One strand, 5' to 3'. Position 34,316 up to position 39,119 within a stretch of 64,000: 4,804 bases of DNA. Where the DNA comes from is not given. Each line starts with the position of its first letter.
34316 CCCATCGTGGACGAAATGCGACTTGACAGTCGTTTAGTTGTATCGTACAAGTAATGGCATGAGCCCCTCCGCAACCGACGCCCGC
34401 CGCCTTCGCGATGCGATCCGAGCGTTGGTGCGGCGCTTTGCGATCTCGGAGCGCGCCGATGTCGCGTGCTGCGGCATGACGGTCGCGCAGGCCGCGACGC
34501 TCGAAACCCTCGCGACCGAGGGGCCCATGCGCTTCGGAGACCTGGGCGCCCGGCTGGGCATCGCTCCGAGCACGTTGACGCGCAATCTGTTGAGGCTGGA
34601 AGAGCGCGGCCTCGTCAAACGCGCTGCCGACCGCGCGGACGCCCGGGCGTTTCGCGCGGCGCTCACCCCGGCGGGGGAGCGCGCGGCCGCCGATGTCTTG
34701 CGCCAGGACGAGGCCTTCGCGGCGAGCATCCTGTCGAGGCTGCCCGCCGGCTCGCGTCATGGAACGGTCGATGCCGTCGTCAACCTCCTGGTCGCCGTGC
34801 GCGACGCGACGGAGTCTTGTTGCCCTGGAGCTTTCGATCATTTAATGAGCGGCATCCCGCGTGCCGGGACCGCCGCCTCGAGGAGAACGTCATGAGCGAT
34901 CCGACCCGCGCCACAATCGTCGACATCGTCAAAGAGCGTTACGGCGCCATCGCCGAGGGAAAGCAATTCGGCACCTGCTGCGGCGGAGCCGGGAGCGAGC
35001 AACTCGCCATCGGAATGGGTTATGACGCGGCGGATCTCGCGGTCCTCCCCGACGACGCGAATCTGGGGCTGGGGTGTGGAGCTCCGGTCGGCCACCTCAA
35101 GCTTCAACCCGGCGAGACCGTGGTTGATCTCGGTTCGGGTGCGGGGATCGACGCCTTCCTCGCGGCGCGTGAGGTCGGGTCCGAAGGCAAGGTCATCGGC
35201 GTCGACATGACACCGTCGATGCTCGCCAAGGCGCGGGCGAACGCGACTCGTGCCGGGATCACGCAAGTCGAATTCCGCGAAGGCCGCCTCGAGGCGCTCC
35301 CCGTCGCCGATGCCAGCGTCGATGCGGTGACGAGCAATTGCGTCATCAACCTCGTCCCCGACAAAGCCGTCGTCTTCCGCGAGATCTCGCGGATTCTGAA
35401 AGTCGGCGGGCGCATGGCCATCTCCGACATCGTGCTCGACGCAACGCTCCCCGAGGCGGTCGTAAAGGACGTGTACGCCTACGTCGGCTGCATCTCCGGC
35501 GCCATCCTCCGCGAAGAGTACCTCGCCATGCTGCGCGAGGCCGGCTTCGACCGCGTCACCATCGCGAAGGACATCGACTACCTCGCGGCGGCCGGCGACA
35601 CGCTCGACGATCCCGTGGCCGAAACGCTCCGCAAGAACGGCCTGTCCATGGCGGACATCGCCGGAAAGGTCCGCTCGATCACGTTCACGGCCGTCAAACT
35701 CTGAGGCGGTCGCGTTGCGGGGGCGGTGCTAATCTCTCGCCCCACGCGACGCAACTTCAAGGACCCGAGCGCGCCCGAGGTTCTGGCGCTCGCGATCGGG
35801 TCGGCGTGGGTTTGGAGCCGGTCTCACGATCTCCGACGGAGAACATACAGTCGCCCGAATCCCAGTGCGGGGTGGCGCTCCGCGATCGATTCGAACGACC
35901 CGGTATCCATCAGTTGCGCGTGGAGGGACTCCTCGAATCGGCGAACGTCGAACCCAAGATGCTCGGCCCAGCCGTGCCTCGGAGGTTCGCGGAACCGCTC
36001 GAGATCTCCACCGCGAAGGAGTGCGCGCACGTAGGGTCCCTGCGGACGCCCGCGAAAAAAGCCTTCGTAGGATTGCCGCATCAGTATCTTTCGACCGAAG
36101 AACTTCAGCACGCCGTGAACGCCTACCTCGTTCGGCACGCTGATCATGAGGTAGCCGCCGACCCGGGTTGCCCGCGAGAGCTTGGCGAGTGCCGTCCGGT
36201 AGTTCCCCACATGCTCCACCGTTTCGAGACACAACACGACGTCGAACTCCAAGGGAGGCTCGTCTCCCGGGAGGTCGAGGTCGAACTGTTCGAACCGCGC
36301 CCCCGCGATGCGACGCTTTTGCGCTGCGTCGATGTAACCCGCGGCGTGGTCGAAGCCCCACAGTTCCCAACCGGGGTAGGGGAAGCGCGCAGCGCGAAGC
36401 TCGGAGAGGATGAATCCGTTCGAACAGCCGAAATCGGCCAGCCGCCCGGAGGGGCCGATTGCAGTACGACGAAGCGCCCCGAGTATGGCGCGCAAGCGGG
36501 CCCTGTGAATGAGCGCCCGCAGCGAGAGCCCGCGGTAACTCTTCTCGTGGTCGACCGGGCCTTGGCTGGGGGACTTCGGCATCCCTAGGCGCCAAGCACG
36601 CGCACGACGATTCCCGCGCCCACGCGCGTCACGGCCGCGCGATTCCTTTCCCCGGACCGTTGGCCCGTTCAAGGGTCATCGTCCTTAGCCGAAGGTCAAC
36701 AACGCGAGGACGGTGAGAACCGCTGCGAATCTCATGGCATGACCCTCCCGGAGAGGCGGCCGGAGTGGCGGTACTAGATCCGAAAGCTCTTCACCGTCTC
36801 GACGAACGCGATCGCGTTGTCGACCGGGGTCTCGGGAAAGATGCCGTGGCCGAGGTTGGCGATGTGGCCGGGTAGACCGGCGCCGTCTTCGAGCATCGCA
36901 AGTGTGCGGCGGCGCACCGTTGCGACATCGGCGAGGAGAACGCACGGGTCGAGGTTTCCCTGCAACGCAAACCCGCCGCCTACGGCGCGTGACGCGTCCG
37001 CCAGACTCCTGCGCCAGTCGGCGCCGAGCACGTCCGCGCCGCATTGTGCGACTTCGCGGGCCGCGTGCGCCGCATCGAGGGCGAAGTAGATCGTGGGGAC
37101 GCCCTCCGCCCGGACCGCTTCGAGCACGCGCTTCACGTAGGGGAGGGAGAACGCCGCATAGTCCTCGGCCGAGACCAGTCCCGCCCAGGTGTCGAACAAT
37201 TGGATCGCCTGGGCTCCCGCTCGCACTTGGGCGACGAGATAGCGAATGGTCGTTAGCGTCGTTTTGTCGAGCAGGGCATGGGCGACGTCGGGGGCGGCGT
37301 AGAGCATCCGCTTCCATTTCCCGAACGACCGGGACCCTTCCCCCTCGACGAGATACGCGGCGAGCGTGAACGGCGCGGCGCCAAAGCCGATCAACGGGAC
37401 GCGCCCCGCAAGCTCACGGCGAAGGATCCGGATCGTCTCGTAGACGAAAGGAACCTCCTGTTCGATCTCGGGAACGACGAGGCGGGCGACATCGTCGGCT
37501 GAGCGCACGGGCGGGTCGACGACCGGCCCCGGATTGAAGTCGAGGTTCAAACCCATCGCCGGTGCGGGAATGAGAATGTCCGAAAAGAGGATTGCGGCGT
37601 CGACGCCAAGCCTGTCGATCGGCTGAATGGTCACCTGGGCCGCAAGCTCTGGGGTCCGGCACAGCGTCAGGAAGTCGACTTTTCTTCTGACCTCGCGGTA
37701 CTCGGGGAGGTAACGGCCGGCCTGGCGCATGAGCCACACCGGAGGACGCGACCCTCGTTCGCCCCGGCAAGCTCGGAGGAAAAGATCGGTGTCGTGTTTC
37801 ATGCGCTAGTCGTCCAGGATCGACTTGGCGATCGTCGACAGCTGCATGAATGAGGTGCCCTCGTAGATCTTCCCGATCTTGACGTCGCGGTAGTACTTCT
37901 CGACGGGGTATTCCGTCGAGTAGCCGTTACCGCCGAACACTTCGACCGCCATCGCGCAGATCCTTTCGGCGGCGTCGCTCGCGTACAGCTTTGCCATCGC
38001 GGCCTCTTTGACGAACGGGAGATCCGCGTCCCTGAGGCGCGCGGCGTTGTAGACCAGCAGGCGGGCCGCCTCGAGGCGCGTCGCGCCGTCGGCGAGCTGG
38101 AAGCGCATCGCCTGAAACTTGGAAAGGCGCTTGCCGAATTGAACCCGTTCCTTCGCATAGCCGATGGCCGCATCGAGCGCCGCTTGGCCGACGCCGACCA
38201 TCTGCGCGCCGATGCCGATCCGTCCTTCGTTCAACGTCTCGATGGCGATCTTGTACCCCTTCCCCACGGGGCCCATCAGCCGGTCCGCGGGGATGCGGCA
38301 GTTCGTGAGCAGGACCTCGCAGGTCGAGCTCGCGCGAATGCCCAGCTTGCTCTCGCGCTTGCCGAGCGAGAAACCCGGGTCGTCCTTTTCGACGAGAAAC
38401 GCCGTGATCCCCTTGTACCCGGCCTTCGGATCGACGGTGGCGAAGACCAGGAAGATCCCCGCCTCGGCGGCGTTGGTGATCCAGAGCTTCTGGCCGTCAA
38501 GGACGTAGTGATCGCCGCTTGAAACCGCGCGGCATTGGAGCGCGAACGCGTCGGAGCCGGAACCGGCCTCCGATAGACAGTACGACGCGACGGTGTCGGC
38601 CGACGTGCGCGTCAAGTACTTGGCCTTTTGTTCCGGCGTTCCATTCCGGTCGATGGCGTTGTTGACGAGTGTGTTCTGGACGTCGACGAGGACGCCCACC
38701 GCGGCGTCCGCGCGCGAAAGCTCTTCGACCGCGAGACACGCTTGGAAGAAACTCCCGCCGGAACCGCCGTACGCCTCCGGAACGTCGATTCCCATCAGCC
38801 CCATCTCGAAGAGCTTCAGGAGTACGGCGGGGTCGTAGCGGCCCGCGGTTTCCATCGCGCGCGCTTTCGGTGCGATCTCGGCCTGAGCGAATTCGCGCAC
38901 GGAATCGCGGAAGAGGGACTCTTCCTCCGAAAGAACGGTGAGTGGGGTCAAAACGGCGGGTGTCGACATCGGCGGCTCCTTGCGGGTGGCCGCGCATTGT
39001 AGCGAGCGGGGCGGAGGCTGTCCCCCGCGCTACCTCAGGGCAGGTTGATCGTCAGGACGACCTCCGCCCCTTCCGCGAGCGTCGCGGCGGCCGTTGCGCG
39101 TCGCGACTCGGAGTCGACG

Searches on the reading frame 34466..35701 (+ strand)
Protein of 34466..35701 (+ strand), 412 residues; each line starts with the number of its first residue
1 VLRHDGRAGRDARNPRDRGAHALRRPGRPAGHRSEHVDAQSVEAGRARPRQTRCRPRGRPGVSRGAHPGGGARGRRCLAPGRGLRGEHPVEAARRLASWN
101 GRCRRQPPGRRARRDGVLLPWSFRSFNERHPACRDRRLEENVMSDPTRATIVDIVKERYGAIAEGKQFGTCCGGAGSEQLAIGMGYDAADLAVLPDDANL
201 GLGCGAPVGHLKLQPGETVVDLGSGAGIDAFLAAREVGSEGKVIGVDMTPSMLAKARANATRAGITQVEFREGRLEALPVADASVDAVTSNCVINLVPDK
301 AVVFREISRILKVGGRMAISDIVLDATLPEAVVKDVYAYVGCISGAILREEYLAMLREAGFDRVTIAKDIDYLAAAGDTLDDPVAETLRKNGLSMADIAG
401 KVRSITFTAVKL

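Call 17: search_protein_families(library=pfam, proteins=[window:34466-35701:+], max_evalue=0.00001)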
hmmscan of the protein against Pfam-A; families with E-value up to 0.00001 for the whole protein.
window:34466-35701:+ (412 aa): 8 families
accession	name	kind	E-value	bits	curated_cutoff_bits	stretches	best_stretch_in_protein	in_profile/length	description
PF13847.12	Methyltransf_31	-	1e-35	123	27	1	215-360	3-145/145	Methyltransferase domain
PF08241.18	Methyltransf_11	-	8.9e-22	78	21.2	1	220-319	1-95/95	Methyltransferase domain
PF13649.12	Methyltransf_25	-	1.8e-21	77.1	27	1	219-315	1-97/97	Methyltransferase domain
PF01209.24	Ubie_methyltran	-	4.3e-19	69.2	20.1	1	214-319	46-151/233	ubiE/COQ5 methyltransferase family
PF08242.18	Methyltransf_12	-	1.5e-11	45.3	30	1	220-316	1-97/98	Methyltransferase domain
PF01135.25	PCMT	-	8.2e-10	39.2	20.3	1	210-274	68-132/210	Protein-L-isoaspartate(D-aspartate) O-methyltransferase (PCMT)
PF13489.12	Methyltransf_23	-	3.9e-08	33.6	27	1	213-323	20-120/164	Methyltransferase domain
PF06325.19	PrmA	-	1e-06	28.9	22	1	213-324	159-263/296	Ribosomal protein L11 methyltransferase (PrmA)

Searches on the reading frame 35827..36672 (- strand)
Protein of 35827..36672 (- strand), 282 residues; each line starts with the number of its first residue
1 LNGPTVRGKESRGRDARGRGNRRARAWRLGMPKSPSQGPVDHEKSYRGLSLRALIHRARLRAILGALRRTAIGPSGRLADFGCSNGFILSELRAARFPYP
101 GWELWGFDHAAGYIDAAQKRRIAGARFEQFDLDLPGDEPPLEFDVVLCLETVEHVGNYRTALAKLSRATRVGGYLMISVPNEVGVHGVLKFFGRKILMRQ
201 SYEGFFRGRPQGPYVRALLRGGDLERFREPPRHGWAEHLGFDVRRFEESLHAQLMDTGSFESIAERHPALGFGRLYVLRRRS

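Call 60: search_protein_families(library=pfam, proteins=[window:35827-36672:-], max_evalue=0.00001)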
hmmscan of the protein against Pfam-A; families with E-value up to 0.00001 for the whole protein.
window:35827-36672:- (282 aa): 5 families
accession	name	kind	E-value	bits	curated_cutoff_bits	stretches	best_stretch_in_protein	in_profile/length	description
PF13489.12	Methyltransf_23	-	8.4e-13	48.8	27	1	61-182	7-121/164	Methyltransferase domain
PF08242.18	Methyltransf_12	-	3.9e-11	44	30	1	80-175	2-98/98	Methyltransferase domain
PF08241.18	Methyltransf_11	-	6.2e-09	36.8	21.2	1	80-177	2-95/95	Methyltransferase domain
PF13847.12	Methyltransf_31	-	2.1e-07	31.2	27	1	77-181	6-113/145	Methyltransferase domain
PF13649.12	Methyltransf_25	-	2.2e-07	31.9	27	1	80-173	3-97/97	Methyltransferase domain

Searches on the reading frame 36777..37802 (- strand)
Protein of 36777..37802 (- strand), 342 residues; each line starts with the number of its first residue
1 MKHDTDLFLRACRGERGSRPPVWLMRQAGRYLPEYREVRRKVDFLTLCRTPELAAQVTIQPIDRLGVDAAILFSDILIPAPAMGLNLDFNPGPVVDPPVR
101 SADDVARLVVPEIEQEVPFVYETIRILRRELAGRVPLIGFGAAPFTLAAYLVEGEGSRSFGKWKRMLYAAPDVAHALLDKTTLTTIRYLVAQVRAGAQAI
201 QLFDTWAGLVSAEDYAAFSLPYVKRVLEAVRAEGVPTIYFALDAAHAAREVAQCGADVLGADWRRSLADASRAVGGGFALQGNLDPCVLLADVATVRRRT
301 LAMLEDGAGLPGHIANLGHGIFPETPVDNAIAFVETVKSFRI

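Call 16: search_protein_families(library=pfam, proteins=[window:36777-37802:-], max_evalue=0.00001)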
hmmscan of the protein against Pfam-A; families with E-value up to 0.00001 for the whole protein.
window:36777-37802:- (342 aa): 1 family
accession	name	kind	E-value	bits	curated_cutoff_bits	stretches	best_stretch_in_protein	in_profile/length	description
PF01208.23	URO-D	-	3.3e-131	437.9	23.9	1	5-339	3-345/346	Uroporphyrinogen decarboxylase (URO-D)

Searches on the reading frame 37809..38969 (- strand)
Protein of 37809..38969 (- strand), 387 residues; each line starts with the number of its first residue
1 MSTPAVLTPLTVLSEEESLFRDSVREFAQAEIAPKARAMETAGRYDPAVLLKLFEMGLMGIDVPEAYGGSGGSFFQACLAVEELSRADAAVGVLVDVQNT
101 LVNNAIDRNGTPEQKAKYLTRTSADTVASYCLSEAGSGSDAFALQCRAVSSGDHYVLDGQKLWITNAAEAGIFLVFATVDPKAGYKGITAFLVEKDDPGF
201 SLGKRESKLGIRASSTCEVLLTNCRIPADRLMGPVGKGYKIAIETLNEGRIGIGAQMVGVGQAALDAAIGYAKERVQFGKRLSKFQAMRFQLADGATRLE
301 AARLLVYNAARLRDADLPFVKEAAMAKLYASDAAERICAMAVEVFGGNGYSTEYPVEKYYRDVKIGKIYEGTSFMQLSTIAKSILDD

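Call 17: search_protein_families(library=pfam, proteins=[window:37809-38969:-], max_evalue=0.00001)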
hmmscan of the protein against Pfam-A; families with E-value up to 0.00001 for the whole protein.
window:37809-38969:- (387 aa): 4 families
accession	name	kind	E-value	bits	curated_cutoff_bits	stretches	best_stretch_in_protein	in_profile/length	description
PF00441.29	Acyl-CoA_dh_1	-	1.8e-49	168.1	22.4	1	236-385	1-150/150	Acyl-CoA dehydrogenase, C-terminal domain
PF02771.21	Acyl-CoA_dh_N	-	8.8e-36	123.2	22.9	1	14-122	1-109/113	Acyl-CoA dehydrogenase, N-terminal domain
PF08028.16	Acyl-CoA_dh_2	-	3e-27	96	22.7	1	251-373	1-133/134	Acyl-CoA dehydrogenase, C-terminal domain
PF02770.24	Acyl-CoA_dh_M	-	2.3e-22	79.4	33.3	1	130-224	2-97/97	Acyl-CoA dehydrogenase, middle domain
